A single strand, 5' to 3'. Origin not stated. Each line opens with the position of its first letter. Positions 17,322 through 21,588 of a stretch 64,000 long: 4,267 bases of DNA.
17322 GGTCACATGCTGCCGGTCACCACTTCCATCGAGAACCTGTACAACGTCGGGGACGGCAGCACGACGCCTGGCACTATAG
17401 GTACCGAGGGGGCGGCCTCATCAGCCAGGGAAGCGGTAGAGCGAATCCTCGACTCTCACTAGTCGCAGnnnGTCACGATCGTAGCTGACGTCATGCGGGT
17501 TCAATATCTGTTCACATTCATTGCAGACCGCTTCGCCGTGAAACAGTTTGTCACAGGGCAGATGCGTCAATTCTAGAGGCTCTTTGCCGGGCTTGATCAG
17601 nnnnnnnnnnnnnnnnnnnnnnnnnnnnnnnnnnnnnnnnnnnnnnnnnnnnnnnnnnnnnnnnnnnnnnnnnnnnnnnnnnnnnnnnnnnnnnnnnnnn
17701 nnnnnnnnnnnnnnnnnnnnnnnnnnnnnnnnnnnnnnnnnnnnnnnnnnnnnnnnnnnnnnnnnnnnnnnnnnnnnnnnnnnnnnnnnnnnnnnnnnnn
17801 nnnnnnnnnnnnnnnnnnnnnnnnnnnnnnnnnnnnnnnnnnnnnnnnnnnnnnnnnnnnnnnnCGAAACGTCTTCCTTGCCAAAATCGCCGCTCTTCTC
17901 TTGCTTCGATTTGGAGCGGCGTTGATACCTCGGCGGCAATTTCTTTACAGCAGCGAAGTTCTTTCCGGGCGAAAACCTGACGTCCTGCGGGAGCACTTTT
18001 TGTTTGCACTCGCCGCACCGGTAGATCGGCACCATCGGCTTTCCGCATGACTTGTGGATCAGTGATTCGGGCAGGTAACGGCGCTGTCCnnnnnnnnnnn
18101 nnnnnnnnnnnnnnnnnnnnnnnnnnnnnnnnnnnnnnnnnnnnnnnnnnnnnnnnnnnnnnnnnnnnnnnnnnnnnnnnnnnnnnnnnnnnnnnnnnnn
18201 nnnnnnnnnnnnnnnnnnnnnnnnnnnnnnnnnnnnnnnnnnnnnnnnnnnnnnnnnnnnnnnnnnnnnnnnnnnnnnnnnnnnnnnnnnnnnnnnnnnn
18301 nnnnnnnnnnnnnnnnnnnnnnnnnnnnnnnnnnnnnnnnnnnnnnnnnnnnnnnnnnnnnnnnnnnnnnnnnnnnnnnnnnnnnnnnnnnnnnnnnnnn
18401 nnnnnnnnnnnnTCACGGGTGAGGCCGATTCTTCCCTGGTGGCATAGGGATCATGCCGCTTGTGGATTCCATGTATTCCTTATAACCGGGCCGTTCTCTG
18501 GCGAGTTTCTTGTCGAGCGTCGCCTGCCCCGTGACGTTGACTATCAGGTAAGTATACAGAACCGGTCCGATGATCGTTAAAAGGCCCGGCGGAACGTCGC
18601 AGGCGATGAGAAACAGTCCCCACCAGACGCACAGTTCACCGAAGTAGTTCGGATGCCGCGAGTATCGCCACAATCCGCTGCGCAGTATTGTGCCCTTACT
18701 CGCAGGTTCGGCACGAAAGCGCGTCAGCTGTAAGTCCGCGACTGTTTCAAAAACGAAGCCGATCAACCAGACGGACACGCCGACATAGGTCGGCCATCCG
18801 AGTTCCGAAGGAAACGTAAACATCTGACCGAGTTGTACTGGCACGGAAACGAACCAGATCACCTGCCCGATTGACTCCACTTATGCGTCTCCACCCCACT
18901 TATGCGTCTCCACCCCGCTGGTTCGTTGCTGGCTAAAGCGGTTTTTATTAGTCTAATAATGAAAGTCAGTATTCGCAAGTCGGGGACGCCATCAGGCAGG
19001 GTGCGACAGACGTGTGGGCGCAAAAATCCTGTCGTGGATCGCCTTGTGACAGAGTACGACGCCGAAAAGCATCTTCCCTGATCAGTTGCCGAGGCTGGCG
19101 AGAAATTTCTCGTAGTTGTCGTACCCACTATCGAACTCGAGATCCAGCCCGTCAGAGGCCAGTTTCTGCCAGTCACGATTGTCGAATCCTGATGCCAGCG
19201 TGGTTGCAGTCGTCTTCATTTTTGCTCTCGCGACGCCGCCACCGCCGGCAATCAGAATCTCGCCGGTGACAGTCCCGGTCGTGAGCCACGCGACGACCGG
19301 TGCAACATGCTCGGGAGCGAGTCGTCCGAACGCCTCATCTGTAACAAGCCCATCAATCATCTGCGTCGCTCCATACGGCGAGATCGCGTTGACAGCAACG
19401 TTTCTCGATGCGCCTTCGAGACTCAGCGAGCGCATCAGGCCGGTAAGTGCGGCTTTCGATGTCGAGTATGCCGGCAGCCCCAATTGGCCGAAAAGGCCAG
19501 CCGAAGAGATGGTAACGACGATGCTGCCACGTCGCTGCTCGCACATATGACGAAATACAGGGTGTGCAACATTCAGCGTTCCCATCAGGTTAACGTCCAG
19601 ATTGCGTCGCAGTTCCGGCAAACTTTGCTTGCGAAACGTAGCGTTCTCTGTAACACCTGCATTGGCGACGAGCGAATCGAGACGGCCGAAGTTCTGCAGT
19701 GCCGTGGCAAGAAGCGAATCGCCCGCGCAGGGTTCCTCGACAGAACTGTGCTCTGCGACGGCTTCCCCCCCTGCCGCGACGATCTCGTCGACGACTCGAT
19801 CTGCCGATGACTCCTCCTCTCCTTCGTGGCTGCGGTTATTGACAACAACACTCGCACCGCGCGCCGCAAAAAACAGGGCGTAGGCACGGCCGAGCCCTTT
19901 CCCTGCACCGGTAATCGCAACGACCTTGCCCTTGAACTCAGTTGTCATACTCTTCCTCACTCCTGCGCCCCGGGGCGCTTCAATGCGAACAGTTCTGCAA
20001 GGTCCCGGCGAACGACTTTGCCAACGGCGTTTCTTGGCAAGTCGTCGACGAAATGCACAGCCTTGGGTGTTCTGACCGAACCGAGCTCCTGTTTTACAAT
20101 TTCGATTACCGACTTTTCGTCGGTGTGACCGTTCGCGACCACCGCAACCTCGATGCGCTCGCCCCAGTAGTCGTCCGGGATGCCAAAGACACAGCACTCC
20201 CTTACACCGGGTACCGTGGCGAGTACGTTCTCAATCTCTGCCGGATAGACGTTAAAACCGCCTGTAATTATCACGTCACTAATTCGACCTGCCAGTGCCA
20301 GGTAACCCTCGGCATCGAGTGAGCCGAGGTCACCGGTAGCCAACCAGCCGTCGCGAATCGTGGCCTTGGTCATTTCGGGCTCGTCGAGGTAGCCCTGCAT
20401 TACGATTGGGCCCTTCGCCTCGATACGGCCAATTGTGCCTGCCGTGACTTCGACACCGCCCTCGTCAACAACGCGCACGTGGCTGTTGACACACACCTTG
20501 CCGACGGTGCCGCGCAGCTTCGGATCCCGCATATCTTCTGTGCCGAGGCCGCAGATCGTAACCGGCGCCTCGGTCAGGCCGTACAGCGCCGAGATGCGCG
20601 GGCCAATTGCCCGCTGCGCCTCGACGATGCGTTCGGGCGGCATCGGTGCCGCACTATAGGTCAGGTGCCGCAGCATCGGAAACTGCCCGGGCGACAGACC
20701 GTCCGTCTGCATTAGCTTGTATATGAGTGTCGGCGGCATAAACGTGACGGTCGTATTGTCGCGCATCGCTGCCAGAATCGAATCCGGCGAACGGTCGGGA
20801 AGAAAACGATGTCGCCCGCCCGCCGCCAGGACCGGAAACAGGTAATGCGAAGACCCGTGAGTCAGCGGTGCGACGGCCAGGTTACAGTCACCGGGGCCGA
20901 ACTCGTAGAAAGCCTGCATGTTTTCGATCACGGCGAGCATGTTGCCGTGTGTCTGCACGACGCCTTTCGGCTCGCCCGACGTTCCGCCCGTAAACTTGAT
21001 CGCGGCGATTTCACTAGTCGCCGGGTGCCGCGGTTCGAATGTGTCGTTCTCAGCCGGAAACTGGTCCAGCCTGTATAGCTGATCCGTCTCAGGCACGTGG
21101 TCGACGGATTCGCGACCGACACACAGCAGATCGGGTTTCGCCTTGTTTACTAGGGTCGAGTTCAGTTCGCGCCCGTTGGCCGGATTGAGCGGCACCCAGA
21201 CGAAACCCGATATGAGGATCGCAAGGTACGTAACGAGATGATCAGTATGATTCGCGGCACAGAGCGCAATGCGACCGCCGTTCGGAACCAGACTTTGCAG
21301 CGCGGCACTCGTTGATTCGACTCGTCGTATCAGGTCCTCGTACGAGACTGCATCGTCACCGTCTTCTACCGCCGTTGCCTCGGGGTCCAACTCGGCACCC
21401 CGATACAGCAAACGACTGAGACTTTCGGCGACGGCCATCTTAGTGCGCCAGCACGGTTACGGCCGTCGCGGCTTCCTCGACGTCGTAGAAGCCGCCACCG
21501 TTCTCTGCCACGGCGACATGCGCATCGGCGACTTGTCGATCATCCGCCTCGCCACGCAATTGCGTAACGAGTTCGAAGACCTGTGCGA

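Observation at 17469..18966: Unusual tandem double-HxlR regulator with two Zn-ribbon-like inserts, autoregulated from a perfect operator copy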

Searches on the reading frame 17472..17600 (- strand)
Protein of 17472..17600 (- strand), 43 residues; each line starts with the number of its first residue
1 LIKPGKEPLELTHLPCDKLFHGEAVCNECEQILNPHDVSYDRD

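Call 58: search_protein_families(library=pfam, proteins=[window:17472-17600:-], max_evalue=10)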
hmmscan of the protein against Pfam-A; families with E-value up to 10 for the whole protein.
seq(43 aa): 2 families
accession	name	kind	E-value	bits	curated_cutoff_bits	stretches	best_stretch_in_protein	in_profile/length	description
PF23208.1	zf_C2H2_ZNF598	-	0.031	14.8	27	1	25-40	7-22/34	ZNF598 C2H2 zinc finger domain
PF11682.14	Zn_ribbon_11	-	0.07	13.2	24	1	16-31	11-26/37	Probable zinc-ribbon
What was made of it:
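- On Zinc ribbon / zinc knuckle modules: Scanning the isolated modules against Pfam gave only Zn_ribbon_11 at E 0.07 and zf_C2H2_ZNF598 at E 0.031, both far below their cut-offs (call 58).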

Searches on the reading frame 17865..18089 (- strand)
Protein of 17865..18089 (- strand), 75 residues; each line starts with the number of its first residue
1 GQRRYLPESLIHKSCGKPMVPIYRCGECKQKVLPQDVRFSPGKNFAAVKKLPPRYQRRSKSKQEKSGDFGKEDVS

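Call 58: search_protein_families(library=pfam, proteins=[window:17865-18089:-], max_evalue=10)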
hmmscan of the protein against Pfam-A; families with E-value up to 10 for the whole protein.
seq(75 aa): 0 families

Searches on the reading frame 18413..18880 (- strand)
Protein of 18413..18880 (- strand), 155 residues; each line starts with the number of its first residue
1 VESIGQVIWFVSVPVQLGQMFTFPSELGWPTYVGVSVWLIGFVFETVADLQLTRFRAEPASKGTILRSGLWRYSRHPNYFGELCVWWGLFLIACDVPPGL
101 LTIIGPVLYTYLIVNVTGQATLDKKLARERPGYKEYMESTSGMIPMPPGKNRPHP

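Call 3: search_protein_families(library=pfam, proteins=[window:18413-18880:-], max_evalue=0.01)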
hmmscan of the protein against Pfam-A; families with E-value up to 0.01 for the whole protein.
window:18413-18880:- (155 aa): 5 families
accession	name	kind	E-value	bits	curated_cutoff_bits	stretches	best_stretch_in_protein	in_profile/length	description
PF06966.17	DUF1295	-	1.9e-43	149.1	20.4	1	7-140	97-235/235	Protein of unknown function (DUF1295)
PF02544.21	Steroid_dh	-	3.6e-10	40.5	22.6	1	30-145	41-147/150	3-oxo-5-alpha-steroid 4-dehydrogenase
PF04191.18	PEMT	-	9e-07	29.7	25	1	34-115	6-91/105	Phospholipid methyltransferase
PF04140.19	ICMT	-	2.9e-05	24.8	24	1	61-109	31-77/95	Isoprenylcysteine carboxyl methyltransferase (ICMT) family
PF01222.22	ERG4_ERG24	-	0.00015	21.1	27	1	20-90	291-376/432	Ergosterol biosynthesis ERG4/ERG24 family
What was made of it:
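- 18413..18880 (-): Truncated DUF1295 ORF (155 aa), overlapping the regulator start by 4 nt (GTGA). Relatives have a 272-aa gene here. Pfam DUF1295 matches profile positions 97-235 only (call 3).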

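Call 10: search_protein_families(library=ncbifam, proteins=[window:18413-18880:-], max_evalue=0.01)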
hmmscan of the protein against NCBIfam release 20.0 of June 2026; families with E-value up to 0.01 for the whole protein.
window:18413-18880:- (155 aa): 1 family
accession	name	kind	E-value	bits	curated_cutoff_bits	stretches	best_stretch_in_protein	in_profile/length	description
NF045656.1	MeththiolMtaseMddA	equivalog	0.0024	17.2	270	1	3-89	105-189/238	methanethiol S-methyltransferase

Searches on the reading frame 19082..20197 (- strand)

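Call 3: search_protein_families(library=pfam, proteins=[window:19082-20197:-], max_evalue=0.01)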
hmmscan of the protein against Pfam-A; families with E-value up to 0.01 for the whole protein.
window:19082-20197:- (371 aa): 4 families
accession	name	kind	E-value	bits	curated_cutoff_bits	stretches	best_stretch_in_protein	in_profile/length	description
PF00106.31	adh_short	-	3.4e-43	147.8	26.6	1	91-278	1-184/195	short chain dehydrogenase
PF13561.12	adh_short_C2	-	4.9e-30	105.3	27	1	97-320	1-234/236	Enoyl-(Acyl carrier protein) reductase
PF08659.16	KR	-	3e-11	44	22.6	1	94-263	4-168/180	KR domain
PF02826.25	2-Hacid_dh_C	-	0.0078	16.1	25.1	0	81-132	27-77/178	D-isomer specific 2-hydroxyacid dehydrogenase, NAD binding domain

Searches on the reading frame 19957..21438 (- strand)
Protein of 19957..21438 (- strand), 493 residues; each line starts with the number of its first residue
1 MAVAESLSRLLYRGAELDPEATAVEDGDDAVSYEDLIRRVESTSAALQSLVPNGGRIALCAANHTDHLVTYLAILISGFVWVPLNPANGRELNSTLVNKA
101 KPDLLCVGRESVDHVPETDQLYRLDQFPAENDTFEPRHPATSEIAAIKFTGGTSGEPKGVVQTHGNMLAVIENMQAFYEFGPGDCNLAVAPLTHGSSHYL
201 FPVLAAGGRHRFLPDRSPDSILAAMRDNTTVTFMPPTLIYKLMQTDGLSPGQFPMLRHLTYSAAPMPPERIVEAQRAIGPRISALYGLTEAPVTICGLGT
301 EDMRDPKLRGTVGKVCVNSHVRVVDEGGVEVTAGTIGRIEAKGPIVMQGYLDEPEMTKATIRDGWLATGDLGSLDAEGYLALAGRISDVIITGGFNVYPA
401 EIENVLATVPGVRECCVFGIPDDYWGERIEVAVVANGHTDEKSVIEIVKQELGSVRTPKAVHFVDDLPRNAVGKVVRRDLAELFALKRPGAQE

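Call 12: search_protein_families(library=pfam, proteins=[window:19957-21438:-], max_evalue=0.00001)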
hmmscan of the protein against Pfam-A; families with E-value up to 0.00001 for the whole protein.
window:19957-21438:- (493 aa): 2 families
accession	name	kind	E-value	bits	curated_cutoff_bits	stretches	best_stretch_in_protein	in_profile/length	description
PF00501.34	AMP-binding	-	1.5e-55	189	29.9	1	14-351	4-384/384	AMP-binding enzyme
PF13193.12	AMP-binding_C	-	2.5e-20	73.6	24.5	1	401-474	1-76/76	AMP-binding enzyme C-terminal domain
